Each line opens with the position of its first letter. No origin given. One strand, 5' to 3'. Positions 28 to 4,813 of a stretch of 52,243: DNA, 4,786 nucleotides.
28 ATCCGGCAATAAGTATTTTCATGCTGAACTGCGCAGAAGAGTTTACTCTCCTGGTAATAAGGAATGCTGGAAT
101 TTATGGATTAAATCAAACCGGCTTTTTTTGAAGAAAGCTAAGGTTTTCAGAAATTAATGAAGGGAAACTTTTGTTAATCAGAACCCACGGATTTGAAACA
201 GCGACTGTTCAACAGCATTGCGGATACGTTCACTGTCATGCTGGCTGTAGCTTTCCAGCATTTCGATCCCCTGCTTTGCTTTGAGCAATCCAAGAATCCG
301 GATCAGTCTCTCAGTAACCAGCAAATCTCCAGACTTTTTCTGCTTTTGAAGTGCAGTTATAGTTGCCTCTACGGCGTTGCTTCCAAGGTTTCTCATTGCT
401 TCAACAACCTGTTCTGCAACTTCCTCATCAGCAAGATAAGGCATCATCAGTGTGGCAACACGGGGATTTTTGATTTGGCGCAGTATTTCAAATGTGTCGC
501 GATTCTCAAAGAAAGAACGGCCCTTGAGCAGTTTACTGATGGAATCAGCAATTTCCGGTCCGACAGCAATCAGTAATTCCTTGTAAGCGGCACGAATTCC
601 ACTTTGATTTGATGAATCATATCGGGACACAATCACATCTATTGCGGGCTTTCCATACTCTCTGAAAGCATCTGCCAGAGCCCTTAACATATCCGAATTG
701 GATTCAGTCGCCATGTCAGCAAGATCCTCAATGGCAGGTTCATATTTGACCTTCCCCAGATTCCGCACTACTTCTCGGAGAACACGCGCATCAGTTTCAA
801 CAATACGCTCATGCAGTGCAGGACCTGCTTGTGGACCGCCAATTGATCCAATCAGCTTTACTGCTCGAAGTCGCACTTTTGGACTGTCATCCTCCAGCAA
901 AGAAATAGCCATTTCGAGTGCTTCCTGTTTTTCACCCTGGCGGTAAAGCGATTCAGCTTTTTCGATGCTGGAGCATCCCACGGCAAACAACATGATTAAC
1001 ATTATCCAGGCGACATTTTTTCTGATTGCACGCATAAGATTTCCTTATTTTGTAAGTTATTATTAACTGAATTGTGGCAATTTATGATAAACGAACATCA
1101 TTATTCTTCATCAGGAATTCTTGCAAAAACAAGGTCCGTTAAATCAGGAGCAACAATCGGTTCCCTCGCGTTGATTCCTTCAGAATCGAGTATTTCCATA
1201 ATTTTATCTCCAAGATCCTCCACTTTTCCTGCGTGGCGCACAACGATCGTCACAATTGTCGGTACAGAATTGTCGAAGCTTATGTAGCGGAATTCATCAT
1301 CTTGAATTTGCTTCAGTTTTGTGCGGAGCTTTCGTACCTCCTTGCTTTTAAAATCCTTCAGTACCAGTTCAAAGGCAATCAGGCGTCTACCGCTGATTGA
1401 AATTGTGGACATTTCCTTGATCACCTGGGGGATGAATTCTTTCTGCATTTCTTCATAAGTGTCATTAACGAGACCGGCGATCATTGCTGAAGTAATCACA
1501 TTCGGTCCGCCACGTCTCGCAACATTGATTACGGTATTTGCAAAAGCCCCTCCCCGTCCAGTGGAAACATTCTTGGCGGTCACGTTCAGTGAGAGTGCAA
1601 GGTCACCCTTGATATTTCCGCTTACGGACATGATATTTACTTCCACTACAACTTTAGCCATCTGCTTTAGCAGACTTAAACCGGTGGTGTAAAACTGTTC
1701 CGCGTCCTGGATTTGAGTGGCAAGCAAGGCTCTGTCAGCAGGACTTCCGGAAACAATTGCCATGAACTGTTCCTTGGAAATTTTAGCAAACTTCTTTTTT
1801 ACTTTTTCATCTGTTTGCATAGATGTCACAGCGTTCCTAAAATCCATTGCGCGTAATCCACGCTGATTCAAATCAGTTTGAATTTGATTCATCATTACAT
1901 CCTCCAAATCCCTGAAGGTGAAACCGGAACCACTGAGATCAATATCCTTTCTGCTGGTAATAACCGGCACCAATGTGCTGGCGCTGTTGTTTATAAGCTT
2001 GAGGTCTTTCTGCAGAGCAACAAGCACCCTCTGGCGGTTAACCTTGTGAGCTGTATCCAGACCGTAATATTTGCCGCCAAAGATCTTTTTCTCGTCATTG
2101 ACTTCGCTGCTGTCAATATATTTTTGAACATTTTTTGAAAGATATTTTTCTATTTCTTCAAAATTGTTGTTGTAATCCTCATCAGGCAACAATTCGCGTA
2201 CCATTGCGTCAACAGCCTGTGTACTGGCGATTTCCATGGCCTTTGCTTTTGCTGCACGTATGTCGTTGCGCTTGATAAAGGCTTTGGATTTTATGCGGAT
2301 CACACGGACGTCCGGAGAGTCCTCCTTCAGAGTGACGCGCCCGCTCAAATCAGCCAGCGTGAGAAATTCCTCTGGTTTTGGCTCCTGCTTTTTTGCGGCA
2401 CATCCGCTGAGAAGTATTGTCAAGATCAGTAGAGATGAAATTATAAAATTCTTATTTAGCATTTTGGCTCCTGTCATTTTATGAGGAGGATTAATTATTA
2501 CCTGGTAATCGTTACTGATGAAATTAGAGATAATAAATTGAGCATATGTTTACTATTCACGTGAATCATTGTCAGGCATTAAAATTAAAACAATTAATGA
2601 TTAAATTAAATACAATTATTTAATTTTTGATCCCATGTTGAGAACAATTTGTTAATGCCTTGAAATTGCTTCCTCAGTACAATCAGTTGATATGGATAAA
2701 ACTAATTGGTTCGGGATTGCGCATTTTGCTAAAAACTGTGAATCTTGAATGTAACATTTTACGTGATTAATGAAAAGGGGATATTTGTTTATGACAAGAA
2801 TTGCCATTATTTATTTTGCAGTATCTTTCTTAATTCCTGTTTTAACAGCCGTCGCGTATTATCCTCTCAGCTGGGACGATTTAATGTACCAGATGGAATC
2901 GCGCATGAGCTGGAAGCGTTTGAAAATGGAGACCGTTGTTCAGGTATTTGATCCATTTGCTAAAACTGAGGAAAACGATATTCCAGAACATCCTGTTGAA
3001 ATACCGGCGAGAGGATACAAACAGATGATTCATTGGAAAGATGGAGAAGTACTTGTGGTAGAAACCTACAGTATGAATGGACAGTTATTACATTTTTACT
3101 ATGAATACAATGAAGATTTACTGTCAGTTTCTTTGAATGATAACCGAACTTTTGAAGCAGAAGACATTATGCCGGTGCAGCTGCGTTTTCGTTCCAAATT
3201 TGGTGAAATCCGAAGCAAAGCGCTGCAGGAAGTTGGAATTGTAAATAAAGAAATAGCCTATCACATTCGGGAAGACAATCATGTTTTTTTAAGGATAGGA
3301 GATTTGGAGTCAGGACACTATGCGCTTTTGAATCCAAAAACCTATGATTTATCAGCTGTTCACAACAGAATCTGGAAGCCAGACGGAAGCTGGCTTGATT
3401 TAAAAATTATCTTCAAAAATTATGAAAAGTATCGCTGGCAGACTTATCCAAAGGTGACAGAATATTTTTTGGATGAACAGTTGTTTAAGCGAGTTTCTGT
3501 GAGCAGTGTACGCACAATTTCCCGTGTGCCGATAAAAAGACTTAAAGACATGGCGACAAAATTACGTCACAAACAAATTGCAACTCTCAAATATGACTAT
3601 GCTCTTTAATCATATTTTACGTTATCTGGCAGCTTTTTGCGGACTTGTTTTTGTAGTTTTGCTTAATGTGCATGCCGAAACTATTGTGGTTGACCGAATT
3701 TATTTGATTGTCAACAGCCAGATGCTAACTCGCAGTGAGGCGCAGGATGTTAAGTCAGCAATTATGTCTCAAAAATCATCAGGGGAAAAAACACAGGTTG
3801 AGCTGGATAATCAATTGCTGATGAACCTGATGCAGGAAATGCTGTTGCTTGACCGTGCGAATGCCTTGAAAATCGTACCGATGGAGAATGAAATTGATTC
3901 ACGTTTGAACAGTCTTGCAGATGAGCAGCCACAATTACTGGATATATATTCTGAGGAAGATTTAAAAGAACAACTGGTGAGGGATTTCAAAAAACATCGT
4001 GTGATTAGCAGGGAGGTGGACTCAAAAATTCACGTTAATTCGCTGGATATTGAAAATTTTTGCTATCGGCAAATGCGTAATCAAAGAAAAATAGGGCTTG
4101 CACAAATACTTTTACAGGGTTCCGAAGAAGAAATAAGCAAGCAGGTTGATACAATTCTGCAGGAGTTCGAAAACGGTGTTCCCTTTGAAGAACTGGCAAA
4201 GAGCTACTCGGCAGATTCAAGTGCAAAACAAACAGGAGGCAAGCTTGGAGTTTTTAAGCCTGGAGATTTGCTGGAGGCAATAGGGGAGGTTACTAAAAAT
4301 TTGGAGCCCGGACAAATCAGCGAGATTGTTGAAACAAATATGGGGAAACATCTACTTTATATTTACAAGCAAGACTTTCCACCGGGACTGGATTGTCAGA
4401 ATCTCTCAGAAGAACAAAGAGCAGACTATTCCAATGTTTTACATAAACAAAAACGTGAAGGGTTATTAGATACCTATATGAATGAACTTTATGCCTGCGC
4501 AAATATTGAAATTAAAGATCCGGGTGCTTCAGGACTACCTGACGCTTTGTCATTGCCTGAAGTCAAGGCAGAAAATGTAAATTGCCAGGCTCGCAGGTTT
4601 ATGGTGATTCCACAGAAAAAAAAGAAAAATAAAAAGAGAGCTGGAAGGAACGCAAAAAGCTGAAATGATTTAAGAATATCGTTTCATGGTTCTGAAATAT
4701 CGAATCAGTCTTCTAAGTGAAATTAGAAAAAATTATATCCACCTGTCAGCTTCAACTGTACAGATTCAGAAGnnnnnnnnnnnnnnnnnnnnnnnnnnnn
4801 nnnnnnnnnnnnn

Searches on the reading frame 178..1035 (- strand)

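Call 3: search_protein_families(library=ncbifam, proteins=[window:178-1035:-])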
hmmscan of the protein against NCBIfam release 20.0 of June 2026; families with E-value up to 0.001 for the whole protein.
window:178-1035:- (285 aa): 4 families
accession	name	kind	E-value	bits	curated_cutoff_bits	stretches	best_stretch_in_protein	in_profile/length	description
NF045915.1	PhycobilmeDegNblB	equivalog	5.1e-09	36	300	0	37-114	129-206/214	phycobilisome degradation protein NblB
NF058502.1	phyc_lyase_CpcE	equivalog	2.7e-07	30.4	330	0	209-282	104-174/260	C-phycocyanin alpha-cysteine-84 phycocyanobilin lyase subunit CpcE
TIGR02270.1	TIGR02270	subfamily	1.9e-05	23.9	206.8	0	37-160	116-238/410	TIGR02270 family protein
NF058505.1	phyc_lyase_CpeY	equivalog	3.2e-05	22.7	600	0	35-120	80-166/419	C-phycoerythrin alpha-cysteine-82 phycoerythrobilin lyase CpeY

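Call 4: search_protein_families(library=pfam, proteins=[window:178-1035:-])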
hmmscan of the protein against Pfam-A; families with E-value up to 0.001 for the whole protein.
window:178-1035:- (285 aa): 3 families
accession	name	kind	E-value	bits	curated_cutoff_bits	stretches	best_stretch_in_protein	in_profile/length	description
PF13646.12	HEAT_2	-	1.9e-20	73.3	27.7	2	43-121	4-84/88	HEAT repeats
PF03130.22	HEAT_PBS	-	2.5e-08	34.1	20.9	0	54-76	1-23/27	PBS lyase HEAT-like repeat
PF02985.28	HEAT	-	0.00017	22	23.5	0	42-65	4-27/31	HEAT repeat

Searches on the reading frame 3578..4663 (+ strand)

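Call 3: search_protein_families(library=ncbifam, proteins=[window:3578-4663:+])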
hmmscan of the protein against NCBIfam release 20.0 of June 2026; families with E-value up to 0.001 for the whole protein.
window:3578-4663:+ (361 aa): 9 families
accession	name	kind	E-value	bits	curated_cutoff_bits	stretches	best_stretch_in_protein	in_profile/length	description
NF000809.0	PRK00059.1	equivalog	1.2e-15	57.7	303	1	74-314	83-332/336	peptidylprolyl isomerase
NF008038.0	PRK10770.1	equivalog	1.1e-12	47.5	394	2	22-262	10-270/431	peptidylprolyl isomerase SurA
NF002846.0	PRK03095.1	equivalog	1.4e-12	47.7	361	1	170-305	131-254/287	peptidylprolyl isomerase PrsA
NF002824.0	PRK02998.1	subfamily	1.3e-11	44.4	360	1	123-263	98-221/283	peptidylprolyl isomerase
NF002827.0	PRK03002.1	equivalog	3.8e-11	42.6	343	1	103-272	73-233/285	peptidylprolyl isomerase PrsA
TIGR02933.1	nifM_nitrog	equivalog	3e-08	33.9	168.2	1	179-263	134-218/256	nitrogen fixation protein NifM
NF008054.0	PRK10788.1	equivalog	2.9e-06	26.3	493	1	147-257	243-350/626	peptidylprolyl isomerase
NF003356.0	PRK04405.1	subfamily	6.3e-06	25.5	339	1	188-228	156-196/299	peptidylprolyl isomerase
NF011969.0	PRK15441.1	equivalog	4.4e-05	23.8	127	1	190-260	18-87/93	peptidylprolyl isomerase PpiC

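Call 4: search_protein_families(library=pfam, proteins=[window:3578-4663:+])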
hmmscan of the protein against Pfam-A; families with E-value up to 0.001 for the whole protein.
window:3578-4663:+ (361 aa): 2 families
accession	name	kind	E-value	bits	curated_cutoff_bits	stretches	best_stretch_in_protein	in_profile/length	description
PF13616.12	Rotamase_3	-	3.4e-19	69.9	22.5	1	170-262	14-112/116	PPIC-type PPIASE domain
PF00639.27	Rotamase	-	6.2e-16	59.6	21.7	1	182-262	14-95/97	PPIC-type PPIASE domain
